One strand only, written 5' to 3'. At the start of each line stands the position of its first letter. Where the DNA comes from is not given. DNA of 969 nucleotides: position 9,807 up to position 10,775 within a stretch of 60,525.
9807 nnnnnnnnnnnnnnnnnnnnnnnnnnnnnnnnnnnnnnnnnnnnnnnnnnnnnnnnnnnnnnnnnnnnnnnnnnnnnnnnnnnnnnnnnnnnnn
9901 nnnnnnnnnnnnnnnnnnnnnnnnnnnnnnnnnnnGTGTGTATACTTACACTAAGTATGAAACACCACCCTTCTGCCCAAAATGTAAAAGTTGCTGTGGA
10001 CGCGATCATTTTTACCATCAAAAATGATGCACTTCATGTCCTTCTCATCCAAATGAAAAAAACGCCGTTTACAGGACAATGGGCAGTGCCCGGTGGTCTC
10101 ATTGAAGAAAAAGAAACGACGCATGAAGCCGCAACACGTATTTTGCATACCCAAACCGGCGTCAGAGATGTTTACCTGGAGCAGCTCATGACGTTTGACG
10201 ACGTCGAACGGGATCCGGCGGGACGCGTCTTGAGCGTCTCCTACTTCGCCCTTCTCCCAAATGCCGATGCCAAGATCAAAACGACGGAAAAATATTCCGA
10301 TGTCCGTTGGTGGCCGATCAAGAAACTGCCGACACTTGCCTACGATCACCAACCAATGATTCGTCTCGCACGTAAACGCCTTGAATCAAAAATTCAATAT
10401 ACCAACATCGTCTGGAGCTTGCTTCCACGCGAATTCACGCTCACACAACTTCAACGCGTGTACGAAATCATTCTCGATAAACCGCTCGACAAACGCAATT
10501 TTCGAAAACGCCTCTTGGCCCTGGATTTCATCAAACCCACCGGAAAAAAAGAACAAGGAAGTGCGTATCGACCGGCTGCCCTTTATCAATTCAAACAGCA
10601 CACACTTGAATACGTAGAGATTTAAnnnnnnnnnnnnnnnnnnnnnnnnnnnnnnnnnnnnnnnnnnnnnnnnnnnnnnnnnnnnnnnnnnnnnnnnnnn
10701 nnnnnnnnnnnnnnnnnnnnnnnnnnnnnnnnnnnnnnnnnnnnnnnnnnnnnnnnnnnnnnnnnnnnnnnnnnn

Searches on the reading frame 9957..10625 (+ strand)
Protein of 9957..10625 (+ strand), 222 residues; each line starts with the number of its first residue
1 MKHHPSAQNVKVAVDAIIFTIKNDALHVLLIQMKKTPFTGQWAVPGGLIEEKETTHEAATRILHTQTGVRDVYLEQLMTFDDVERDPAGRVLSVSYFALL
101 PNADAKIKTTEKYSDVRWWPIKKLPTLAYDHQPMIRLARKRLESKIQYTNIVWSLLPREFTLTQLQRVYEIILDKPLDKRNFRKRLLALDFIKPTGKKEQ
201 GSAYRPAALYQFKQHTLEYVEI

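Call 8: search_protein_families(library=pfam, proteins=[window:9957-10625:+])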
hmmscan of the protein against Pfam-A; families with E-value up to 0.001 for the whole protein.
window:9957-10625:+ (222 aa): 3 families
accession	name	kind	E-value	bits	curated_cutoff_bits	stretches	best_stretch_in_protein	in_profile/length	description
PF21906.2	NrtR_WHD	-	9.8e-27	93.3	27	1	154-212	3-61/61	NrtR DNA-binding winged helix domain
PF00293.34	NUDIX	-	5.1e-16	59.3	21.1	1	13-136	5-132/134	NUDIX domain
PF19368.5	AraR_C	-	1.2e-13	51.6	23.8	1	148-217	1-71/82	AraR C-terminal winged HTH domain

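Call 21: find_homologous_proteins(query=window:9957-10625:+)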
Query window:9957-10625:+ (222 aa): 2530 proteins with E <= 0.001 among 3195 candidates; the best 120 are listed.
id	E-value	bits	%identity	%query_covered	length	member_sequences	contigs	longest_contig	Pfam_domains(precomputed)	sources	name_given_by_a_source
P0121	4.3e-144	495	100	100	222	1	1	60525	PF21906.3,PF19368.6,PF00293.35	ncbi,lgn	-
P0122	1.1e-121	422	83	100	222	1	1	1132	PF21906.3,PF19368.6,PF00293.35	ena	-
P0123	2.0e-112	392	79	100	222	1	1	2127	PF21906.3,PF19368.6,PF00293.35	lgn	-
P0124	4.1e-110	384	77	100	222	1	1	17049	PF21906.3,PF19368.6,PF00293.35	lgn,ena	-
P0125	1.1e-106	373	73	100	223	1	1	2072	PF21906.3,PF19368.6,PF00293.35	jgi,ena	-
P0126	2.3e-105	369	73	100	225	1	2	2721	PF21906.3,PF19368.6,PF00293.35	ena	-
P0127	1.1e-104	367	73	100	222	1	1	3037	PF21906.3,PF19368.6,PF00293.35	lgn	-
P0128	3.3e-103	362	74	100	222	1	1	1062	PF21906.3,PF19368.6,PF00293.35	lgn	-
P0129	7.6e-102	357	73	100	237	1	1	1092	PF21906.3,PF19368.6,PF00293.35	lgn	-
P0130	9.1e-102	357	70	100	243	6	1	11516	PF21906.3,PF19368.6,PF00293.35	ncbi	-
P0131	6.0e-101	355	72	100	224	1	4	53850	PF21906.3,PF19368.6,PF00293.35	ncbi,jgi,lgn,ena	-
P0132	3.4e-100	352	70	100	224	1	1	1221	PF21906.3,PF19368.6,PF00293.35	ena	-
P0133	1.2e-99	350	71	100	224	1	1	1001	PF21906.3,PF19368.6,PF00293.35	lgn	-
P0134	1.6e-99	350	70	100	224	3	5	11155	PF21906.3,PF19368.6,PF00293.35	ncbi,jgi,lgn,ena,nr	ncbi:MAG TPA: NUDIX domain-containing protein [Patescibacteria group bacterium]|nr:NUDIX domain-cont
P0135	1.8e-99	350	69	100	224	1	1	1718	PF21906.3,PF19368.6,PF00293.35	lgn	-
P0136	7.7e-99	348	72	100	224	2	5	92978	PF21906.3,PF19368.6,PF00293.35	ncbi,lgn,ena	-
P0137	3.4e-98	346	70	100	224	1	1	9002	PF21906.3,PF19368.6,PF00293.35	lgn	-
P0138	5.6e-98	345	69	100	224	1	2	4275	PF21906.3,PF19368.6,PF00293.35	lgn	-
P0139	1.4e-97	343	69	100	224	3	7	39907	PF21906.3,PF19368.6,PF00293.35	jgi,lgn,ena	-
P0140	2.9e-97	342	69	100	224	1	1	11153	PF21906.3,PF19368.6,PF00293.35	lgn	-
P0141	5.0e-97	342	69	100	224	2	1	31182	PF21906.3,PF19368.6,PF00293.35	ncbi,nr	ncbi:NUDIX hydrolase [Candidatus Uhrbacteria bacterium]|nr:NUDIX hydrolase [Candidatus Uhrbacteria b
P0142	1.3e-96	340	68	100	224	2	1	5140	PF21906.3,PF19368.6,PF00293.35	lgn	-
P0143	1.9e-96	340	68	99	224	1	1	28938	PF21906.3,PF19368.6,PF00293.35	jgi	jgi:8-oxo-dGTP diphosphatase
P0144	4.4e-96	339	69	97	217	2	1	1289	PF21906.3,PF19368.6,PF00293.35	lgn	-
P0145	9.8e-96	337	66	100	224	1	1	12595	PF21906.3,PF19368.6,PF00293.35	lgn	-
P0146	1.1e-95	337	69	100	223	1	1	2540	PF21906.3,PF19368.6,PF00293.35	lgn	-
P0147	1.2e-95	337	67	100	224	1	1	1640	PF21906.3,PF19368.6,PF00293.35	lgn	-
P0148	4.9e-95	335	67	100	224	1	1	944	PF21906.3,PF19368.6,PF00293.35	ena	-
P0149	6.1e-95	335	66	100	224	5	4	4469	PF21906.3,PF19368.6,PF00293.35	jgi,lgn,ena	-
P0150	8.2e-95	334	68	100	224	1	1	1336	PF21906.3,PF19368.6,PF00293.35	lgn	-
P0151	8.2e-95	334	65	100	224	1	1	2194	PF21906.3,PF19368.6,PF00293.35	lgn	-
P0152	1.5e-94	334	68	100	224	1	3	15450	PF21906.3,PF19368.6,PF00293.35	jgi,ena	-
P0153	3.2e-94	333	67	100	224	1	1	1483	PF21906.3,PF19368.6,PF00293.35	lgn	-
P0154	3.2e-94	333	68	100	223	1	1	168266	PF21906.3,PF19368.6,PF00293.35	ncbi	-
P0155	9.3e-94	331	67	100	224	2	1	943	PF21906.3,PF19368.6,PF00293.35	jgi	-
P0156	1.4e-93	330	68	100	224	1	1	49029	PF21906.3,PF19368.6,PF00293.35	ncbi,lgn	-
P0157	2.0e-93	330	67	100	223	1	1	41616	PF21906.3,PF19368.6,PF00293.35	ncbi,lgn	-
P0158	1.5e-92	327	68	100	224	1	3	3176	PF21906.3,PF19368.6,PF00293.35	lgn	-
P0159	2.5e-92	326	67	97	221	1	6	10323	PF21906.3,PF19368.6,PF00293.35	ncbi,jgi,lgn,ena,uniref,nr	ncbi:MAG: NUDIX hydrolase [Candidatus Uhrbacteria bacterium GW2011_GWE2_45_35]|uniref:NUDIX hydrolas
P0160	2.9e-91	323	66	100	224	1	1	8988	PF21906.3,PF19368.6,PF00293.35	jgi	jgi:8-oxo-dGTP diphosphatase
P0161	7.2e-91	322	64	100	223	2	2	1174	PF21906.3,PF19368.6,PF00293.35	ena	-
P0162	6.4e-90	318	67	99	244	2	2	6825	PF21906.3,PF19368.6,PF00293.35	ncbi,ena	-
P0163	7.1e-90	318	67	97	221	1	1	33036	PF21906.3,PF19368.6,PF00293.35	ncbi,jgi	jgi:8-oxo-dGTP diphosphatase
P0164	1.1e-89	318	61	100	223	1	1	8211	PF21906.3,PF19368.6,PF00293.35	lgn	-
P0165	2.0e-89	317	61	100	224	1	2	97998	PF21906.3,PF19368.6,PF00293.35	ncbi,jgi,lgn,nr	ncbi:MAG: NUDIX hydrolase [Parcubacteria group bacterium]|nr:NUDIX hydrolase [Parcubacteria group ba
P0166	2.1e-89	317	62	100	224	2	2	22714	PF21906.3,PF19368.6,PF00293.35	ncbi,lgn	-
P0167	2.7e-89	316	64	100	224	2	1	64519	PF21906.3,PF19368.6,PF00293.35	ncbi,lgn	-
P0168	4.8e-89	316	63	99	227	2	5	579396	PF21906.3,PF19368.6,PF00293.35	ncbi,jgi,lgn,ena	-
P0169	5.7e-89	315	60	100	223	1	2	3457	PF21906.3,PF19368.6,PF00293.35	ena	-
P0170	6.4e-89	315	64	100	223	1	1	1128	PF21906.3,PF19368.6,PF00293.35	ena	-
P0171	7.9e-89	315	60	100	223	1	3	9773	PF21906.3,PF19368.6,PF00293.35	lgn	-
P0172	7.4e-88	312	62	100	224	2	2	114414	PF21906.3,PF19368.6,PF00293.35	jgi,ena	jgi:8-oxo-dGTP diphosphatase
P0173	1.1e-87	311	61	99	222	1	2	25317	PF21906.3,PF19368.6,PF00293.35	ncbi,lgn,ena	-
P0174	1.4e-87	311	64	97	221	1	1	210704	PF21906.3,PF19368.6,PF00293.35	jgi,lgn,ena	-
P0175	3.8e-87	309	62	100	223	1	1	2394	PF21906.3,PF19368.6,PF00293.35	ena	-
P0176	1.3e-86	308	61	97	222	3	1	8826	PF21906.3,PF19368.6,PF00293.35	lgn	-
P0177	1.9e-86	307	64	100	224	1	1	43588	PF21906.3,PF19368.6,PF00293.35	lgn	-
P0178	1.9e-86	307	64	95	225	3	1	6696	PF21906.3,PF19368.6,PF00293.35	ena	-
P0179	2.5e-86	307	63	99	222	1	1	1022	PF21906.3,PF19368.6,PF00293.35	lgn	-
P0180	3.3e-86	306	63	97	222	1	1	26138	PF21906.3,PF19368.6,PF00293.35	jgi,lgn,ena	-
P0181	4.5e-86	306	60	100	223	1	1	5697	PF21906.3,PF19368.6,PF00293.35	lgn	-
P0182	5.3e-86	306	64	99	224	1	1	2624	PF21906.3,PF19368.6,PF00293.35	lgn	-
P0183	7.3e-86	305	61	96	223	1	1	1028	PF21906.3,PF19368.6,PF00293.35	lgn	-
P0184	8.7e-86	305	61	96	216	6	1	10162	PF21906.3,PF19368.6,PF00293.35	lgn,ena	-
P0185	1.1e-85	305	65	98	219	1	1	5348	PF21906.3,PF19368.6,PF00293.35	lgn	-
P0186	1.4e-85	304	62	97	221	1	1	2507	PF21906.3,PF19368.6,PF00293.35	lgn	-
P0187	1.5e-85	304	61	98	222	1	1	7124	PF21906.3,PF19368.6,PF00293.35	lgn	-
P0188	1.6e-85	304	63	99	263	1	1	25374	PF21906.3,PF19368.6,PF00293.35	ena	-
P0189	2.0e-85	304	61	96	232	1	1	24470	PF21906.3,PF19368.6,PF00293.35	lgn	-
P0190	2.4e-85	304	63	99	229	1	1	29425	PF21906.3,PF19368.6,PF00293.35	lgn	-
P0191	2.4e-85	304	63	97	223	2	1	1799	PF21906.3,PF19368.6,PF00293.35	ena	-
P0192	2.5e-85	303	65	98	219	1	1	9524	PF21906.3,PF19368.6,PF00293.35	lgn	-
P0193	2.9e-85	303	61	100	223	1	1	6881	PF21906.3,PF19368.6,PF00293.35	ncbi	-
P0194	6.5e-85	302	65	98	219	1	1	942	PF21906.3,PF19368.6,PF00293.35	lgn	-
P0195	7.1e-85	302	65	98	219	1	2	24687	PF21906.3,PF19368.6,PF00293.35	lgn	-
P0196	1.1e-84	301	66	96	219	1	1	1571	PF21906.3,PF19368.6,PF00293.35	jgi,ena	-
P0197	2.0e-84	301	64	98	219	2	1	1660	PF21906.3,PF19368.6,PF00293.35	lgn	-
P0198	2.1e-84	300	65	98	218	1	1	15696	PF21906.3,PF19368.6,PF00293.35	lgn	-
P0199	2.3e-84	300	59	100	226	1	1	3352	PF21906.3,PF19368.6,PF00293.35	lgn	-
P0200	3.3e-84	300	62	100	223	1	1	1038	PF21906.3,PF19368.6,PF00293.35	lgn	-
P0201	3.4e-84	300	62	97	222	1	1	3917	PF21906.3,PF19368.6,PF00293.35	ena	-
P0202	3.5e-84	300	64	97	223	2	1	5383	PF21906.3,PF19368.6,PF00293.35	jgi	-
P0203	3.8e-84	300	58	100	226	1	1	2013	PF21906.3,PF19368.6,PF00293.35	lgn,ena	-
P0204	3.8e-84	300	60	96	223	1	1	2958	PF21906.3,PF19368.6,PF00293.35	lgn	-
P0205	4.0e-84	300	63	99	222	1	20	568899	PF21906.3,PF19368.6,PF00293.35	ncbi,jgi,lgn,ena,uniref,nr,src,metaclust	ncbi:hypothetical protein A3C09_01185 [Candidatus Uhrbacteria bacterium RIFCSPHIGHO2_02_FULL_47_44]|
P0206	5.9e-84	299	62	97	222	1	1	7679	PF21906.3,PF19368.6,PF00293.35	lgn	-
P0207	6.7e-84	299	63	98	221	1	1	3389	PF21906.3,PF19368.6,PF00293.35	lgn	-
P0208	1.7e-83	297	59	100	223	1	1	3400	PF21906.3,PF19368.6,PF00293.35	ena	-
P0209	1.8e-83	297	62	96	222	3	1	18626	PF21906.3,PF19368.6,PF00293.35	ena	-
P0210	2.0e-83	297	60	96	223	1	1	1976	PF21906.3,PF19368.6,PF00293.35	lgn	-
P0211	2.4e-83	297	60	100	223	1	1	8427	PF21906.3,PF19368.6,PF00293.35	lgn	-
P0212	2.5e-83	297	58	100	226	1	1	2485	PF21906.3,PF19368.6,PF00293.35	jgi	jgi:8-oxo-dGTP diphosphatase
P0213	4.0e-83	296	63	99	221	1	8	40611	PF21906.3,PF19368.6,PF00293.35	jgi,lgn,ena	-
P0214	6.1e-83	296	61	96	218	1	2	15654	PF21906.3,PF19368.6,PF00293.35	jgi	jgi:8-oxo-dGTP diphosphatase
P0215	6.1e-83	296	64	98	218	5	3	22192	PF21906.3,PF19368.6,PF00293.35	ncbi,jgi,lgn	jgi:8-oxo-dGTP diphosphatase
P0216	6.3e-83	296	62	97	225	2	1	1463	PF21906.3,PF19368.6,PF00293.35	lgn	-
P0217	7.0e-83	295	57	100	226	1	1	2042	PF21906.3,PF19368.6,PF00293.35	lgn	-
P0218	8.3e-83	295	59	100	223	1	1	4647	PF21906.3,PF19368.6,PF00293.35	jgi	jgi:8-oxo-dGTP diphosphatase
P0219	1.5e-82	294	60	100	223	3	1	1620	PF21906.3,PF19368.6,PF00293.35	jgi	jgi:8-oxo-dGTP diphosphatase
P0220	1.5e-82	294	64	98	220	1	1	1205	PF21906.3,PF19368.6,PF00293.35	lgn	-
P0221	1.7e-82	294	59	100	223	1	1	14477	PF21906.3,PF19368.6,PF00293.35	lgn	-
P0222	2.0e-82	294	63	98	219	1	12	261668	PF21906.3,PF19368.6,PF00293.35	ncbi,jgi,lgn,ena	jgi:8-oxo-dGTP diphosphatase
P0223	2.2e-82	294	59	100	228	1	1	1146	PF21906.3,PF19368.6,PF00293.35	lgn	-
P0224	2.2e-82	294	59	96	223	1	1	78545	PF21906.3,PF19368.6,PF00293.35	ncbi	-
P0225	2.3e-82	294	61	99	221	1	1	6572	PF21906.3,PF19368.6,PF00293.35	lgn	-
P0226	2.9e-82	293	56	99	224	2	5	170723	PF21906.3,PF19368.6,PF00293.35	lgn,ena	-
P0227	3.2e-82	293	60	97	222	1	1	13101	PF21906.3,PF19368.6,PF00293.35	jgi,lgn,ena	-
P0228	4.3e-82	293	62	98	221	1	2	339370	PF21906.3,PF19368.6,PF00293.35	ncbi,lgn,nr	ncbi:MAG: NUDIX domain-containing protein [Candidatus Uhrbacteria bacterium]|nr:NUDIX domain-contain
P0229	7.7e-82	292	62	92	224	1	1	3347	PF21906.3,PF19368.6,PF00293.35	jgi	jgi:8-oxo-dGTP diphosphatase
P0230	8.0e-82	292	60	97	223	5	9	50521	PF21906.3,PF19368.6,PF00293.35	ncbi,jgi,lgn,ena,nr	ncbi:MAG: NUDIX hydrolase [Candidatus Uhrbacteria bacterium GW2011_GWE2_40_58]|nr:MAG: NUDIX hydrola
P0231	8.7e-82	292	57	99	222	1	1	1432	PF21906.3,PF19368.6,PF00293.35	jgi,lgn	-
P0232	1.8e-81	291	64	95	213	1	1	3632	PF21906.3,PF19368.6,PF00293.35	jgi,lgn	-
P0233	2.0e-81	291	58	100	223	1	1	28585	PF21906.3,PF19368.6,PF00293.35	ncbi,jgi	ncbi:MAG: hypothetical protein RL272_584 [Candidatus Parcubacteria bacterium]|jgi:8-oxo-dGTP diphosp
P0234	2.3e-81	291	58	99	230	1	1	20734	PF21906.3,PF19368.6,PF00293.35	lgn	-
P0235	2.9e-81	290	59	100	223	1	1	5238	PF21906.3,PF19368.6,PF00293.35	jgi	jgi:8-oxo-dGTP diphosphatase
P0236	3.2e-81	290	63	99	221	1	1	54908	PF21906.3,PF19368.6,PF00293.35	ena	-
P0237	4.7e-81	290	62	97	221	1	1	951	PF21906.3,PF19368.6,PF00293.35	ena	-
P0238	5.4e-81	289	60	99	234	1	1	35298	PF21906.3,PF19368.6,PF00293.35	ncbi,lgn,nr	ncbi:NUDIX hydrolase [Candidatus Parcubacteria bacterium]|nr:NUDIX hydrolase [Candidatus Parcubacter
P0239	5.6e-81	289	59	100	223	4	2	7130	PF21906.3,PF19368.6,PF00293.35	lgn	-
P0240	6.0e-81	289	58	100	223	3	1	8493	PF21906.3,PF19368.6,PF00293.35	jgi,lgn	-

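Call 22: find_encoding_contigs(protein=P0222, flank=10000, max_places=3)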
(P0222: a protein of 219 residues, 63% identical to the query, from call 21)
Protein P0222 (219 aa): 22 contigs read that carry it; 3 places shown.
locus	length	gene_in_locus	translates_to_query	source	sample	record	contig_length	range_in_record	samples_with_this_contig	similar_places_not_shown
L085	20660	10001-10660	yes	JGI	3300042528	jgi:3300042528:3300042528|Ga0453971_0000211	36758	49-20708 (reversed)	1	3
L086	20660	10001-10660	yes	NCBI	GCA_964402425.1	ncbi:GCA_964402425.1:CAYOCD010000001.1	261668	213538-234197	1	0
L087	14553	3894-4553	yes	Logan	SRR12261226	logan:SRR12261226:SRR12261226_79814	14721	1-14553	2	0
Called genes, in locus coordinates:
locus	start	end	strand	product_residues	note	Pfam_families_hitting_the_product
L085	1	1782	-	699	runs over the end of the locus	PF00009:GTP_EFTU, PF03144:GTP_EFTU_D2, PF22042:EF-G_D2, PF14492:EFG_III, PF16658:RF3_C, PF03764:EFG_IV, PF00679:EFG_C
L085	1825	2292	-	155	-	PF00177:Ribosomal_S7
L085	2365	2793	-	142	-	PF00164:Ribosom_S12_S23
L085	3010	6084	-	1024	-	PF00270:DEAD, PF00271:Helicase_C, PF21010:HA2_C, PF07717:OB_NTP_bind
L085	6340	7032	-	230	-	PF03437:BtpA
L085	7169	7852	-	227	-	PF02163:Peptidase_M50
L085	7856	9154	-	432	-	PF00275:EPSP_synthase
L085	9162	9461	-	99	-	-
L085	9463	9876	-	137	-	-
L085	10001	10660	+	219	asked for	PF00293:NUDIX, PF19368:WHD_AraR, PF21906:WHD_NrtR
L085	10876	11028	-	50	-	-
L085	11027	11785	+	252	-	PF00857:Isochorismatase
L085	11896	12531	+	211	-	-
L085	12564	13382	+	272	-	PF18171:LSDAT_prok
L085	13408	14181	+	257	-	PF18171:LSDAT_prok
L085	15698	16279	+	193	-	PF00293:NUDIX (weak)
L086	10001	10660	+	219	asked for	PF00293:NUDIX, PF19368:WHD_AraR, PF21906:WHD_NrtR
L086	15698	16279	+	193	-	PF00293:NUDIX (weak)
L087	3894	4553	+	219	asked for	PF00293:NUDIX, PF19368:WHD_AraR, PF21906:WHD_NrtR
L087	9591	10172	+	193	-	PF00293:NUDIX (weak)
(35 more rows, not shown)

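Call 23: find_encoding_contigs(protein=P0226, flank=10000, max_places=2)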
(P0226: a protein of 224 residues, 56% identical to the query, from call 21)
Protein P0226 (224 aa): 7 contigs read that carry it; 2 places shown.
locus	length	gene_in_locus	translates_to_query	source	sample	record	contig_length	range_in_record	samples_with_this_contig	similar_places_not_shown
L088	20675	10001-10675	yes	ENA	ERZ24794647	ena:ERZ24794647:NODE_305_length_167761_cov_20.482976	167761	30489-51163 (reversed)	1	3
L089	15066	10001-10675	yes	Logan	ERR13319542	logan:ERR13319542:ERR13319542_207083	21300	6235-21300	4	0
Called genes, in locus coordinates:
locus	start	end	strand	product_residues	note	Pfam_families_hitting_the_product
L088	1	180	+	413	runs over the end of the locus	PF00089:Trypsin, PF13365:Trypsin_2, PF13180:PDZ_2, PF17820:PDZ_6 (weak)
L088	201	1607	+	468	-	PF00224:PK, PF02887:PK_C (weak)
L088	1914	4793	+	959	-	-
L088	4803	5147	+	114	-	-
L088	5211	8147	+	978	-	PF18171:LSDAT_prok (faint)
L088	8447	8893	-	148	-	PF15891:Nuc_deoxyri_tr2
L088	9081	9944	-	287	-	-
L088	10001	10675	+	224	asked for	PF00293:NUDIX, PF19368:WHD_AraR, PF21906:WHD_NrtR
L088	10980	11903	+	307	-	PF13672:PP2C_2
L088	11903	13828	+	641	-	-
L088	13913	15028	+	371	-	-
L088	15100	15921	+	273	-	-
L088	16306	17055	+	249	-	PF00857:Isochorismatase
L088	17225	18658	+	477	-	PF01513:NAD_kinase (weak)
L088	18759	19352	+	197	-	PF13302:Acetyltransf_3, PF13420:Acetyltransf_4, PF00583:Acetyltransf_1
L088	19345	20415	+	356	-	PF03747:ADP_ribosyl_GH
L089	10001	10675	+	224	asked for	PF00293:NUDIX, PF19368:WHD_AraR, PF21906:WHD_NrtR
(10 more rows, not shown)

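Call 41: search_protein_families(library=pfam, proteins=[L088:13913-15028:+, L088:15100-15921:+], max_evalue=1)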
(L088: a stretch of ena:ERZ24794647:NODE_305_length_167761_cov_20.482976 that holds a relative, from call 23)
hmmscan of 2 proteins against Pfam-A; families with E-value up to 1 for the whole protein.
L088:13913-15028:+ (371 aa): 2 families
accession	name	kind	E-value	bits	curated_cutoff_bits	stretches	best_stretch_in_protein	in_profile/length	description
PF00857.26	Isochorismatase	-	0.0028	18.2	27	0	263-324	99-152/175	Isochorismatase domain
PF24659.1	DUF7648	-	0.11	13.2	27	1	167-197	9-39/63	Domain of unknown function (DUF7648)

L088:15100-15921:+ (273 aa): 1 family
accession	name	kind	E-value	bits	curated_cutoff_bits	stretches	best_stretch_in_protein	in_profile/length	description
PF00156.33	Pribosyltran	-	0.019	14.7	26.3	1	186-258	12-70/158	Phosphoribosyl transferase domain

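Call 42: search_protein_families(library=padloc, proteins=[window:9957-10625:+], max_evalue=0.01)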
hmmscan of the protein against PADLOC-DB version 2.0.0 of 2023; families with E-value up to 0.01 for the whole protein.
window:9957-10625:+ (222 aa): 1 family
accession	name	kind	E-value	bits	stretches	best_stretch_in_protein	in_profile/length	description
PDLC04899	PDC-S07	-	4.9e-06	24.2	1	9-128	6-116/135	-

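Call 46: search_solved_structures(query=A2, max_evalue=1)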
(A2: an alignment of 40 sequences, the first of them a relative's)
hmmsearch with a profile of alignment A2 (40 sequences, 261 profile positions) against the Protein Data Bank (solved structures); distinct sequences matched with E-value up to 1: 1.
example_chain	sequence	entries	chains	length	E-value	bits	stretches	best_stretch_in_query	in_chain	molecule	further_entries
2r9i_A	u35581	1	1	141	0.2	14.2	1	140-208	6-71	Putative phage capsid protein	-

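Call 47: search_solved_structures(query=A3, max_evalue=1)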
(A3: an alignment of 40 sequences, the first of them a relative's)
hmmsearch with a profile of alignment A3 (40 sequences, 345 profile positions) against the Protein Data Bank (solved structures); distinct sequences matched with E-value up to 1: 5.
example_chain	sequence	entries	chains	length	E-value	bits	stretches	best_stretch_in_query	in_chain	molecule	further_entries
3r2j_A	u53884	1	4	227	0.057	15.8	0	182-205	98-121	Alpha/beta-hydrolase-like protein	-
3pl1_A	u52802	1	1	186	0.062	15.7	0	258-281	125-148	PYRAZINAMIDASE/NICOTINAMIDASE PNCA (PZase)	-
3irv_A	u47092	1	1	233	0.091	15.2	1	49-72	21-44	CYSTEINE HYDROLASE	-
2h0r_A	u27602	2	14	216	0.17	14.3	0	180-204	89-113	Nicotinamidase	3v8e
3qta_A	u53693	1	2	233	0.45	12.9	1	254-322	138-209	Chemotaxis protein CheC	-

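Call 49: search_protein_families(library=pfam, alignment_id=A2, max_evalue=1)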
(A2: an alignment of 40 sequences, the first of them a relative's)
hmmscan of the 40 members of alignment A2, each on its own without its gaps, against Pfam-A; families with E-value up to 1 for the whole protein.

A. member 1, L088:15100-15918:+ (273 aa): 1 family
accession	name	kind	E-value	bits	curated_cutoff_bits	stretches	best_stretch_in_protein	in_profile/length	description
PF00156.33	Pribosyltran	-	0.019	14.7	26.3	1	186-258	12-70/158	Phosphoribosyl transferase domain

B. families by the number of members that match (of 40 scanned): 18 families
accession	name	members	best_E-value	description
PF05762.20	VWA_CoxE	3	0.053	VWA domain containing CoxE-like protein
PF11181.13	YflT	2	0.038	Heat induced stress protein YflT domain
PF00092.34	VWA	1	0.00094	von Willebrand factor type A domain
PF02875.26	Mur_ligase_C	1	0.0029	Mur ligase, glutamate ligase domain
PF00156.33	Pribosyltran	1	0.019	Phosphoribosyl transferase domain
PF13519.12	VWA_2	1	0.044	von Willebrand factor type A domain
PF20155.4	TMP_3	1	0.054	Tape measure protein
PF22640.1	ManC_GMP_beta-helix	1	0.07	MannoseP isomerase/GMP-like beta-helix domain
PF19595.4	DUF6100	1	0.081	Family of unknown function (DUF6100)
PF17219.8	YAF2_RYBP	1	0.1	Yaf2/RYBP C-terminal binding motif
PF05379.17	Peptidase_C23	1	0.13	Carlavirus endopeptidase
PF00434.23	VP7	1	0.14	Glycoprotein VP7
PF21755.2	DacZ_P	1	0.14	Probable sensor domain DacZ_P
PF20915.2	VPg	1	0.15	Viral genome-linked protein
PF18139.7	LSDAT_euk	1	0.21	SLOG in TRPM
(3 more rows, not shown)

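Call 50: search_protein_families(library=pfam, alignment_id=A3, max_evalue=1)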
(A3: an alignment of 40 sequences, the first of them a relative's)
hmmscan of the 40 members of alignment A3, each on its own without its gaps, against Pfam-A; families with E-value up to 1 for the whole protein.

A. member 1, L088:13913-15025:+ (371 aa): 2 families
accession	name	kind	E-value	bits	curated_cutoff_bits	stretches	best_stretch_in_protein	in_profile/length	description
PF00857.26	Isochorismatase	-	0.0028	18.2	27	0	263-324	99-152/175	Isochorismatase domain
PF24659.1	DUF7648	-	0.11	13.2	27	1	167-197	9-39/63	Domain of unknown function (DUF7648)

B. families by the number of members that match (of 40 scanned): 6 families
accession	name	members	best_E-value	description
PF00857.26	Isochorismatase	18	5.1e-05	Isochorismatase domain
PF05344.16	DUF746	4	0.09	Domain of Unknown Function (DUF746)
PF13653.12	GDPD_2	1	0.037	Glycerophosphoryl diester phosphodiesterase family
PF22491.1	DUF6988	1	0.089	Family of unknown function (DUF6988)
PF24659.1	DUF7648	1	0.11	Domain of unknown function (DUF7648)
PF12813.12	XPG_I_2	1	0.21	XPG domain containing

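Call 56: find_encoding_contigs(protein=P0124, flank=10000, max_places=1)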
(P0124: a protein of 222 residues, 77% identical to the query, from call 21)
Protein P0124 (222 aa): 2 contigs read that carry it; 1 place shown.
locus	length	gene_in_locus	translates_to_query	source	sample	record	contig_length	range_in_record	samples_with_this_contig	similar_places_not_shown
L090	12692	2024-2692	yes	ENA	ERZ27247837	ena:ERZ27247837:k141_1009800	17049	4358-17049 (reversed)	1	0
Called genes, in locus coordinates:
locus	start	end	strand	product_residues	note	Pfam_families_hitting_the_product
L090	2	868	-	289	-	?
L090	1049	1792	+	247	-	-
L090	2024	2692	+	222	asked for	PF00293:NUDIX, PF19368:WHD_AraR, PF21906:WHD_NrtR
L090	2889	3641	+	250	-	-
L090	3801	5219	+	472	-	PF01513:NAD_kinase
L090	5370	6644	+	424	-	PF17767:NAPRTase_N, PF04095:NAPRTase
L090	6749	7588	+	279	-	PF02540:NAD_synthase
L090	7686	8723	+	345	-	PF01156:IU_nuc_hydro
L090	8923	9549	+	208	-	PF00293:NUDIX (weak)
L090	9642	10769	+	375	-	PF01156:IU_nuc_hydro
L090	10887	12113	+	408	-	PF07690:MFS_1, PF00083:Sugar_tr (weak)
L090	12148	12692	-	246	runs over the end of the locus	PF02163:Peptidase_M50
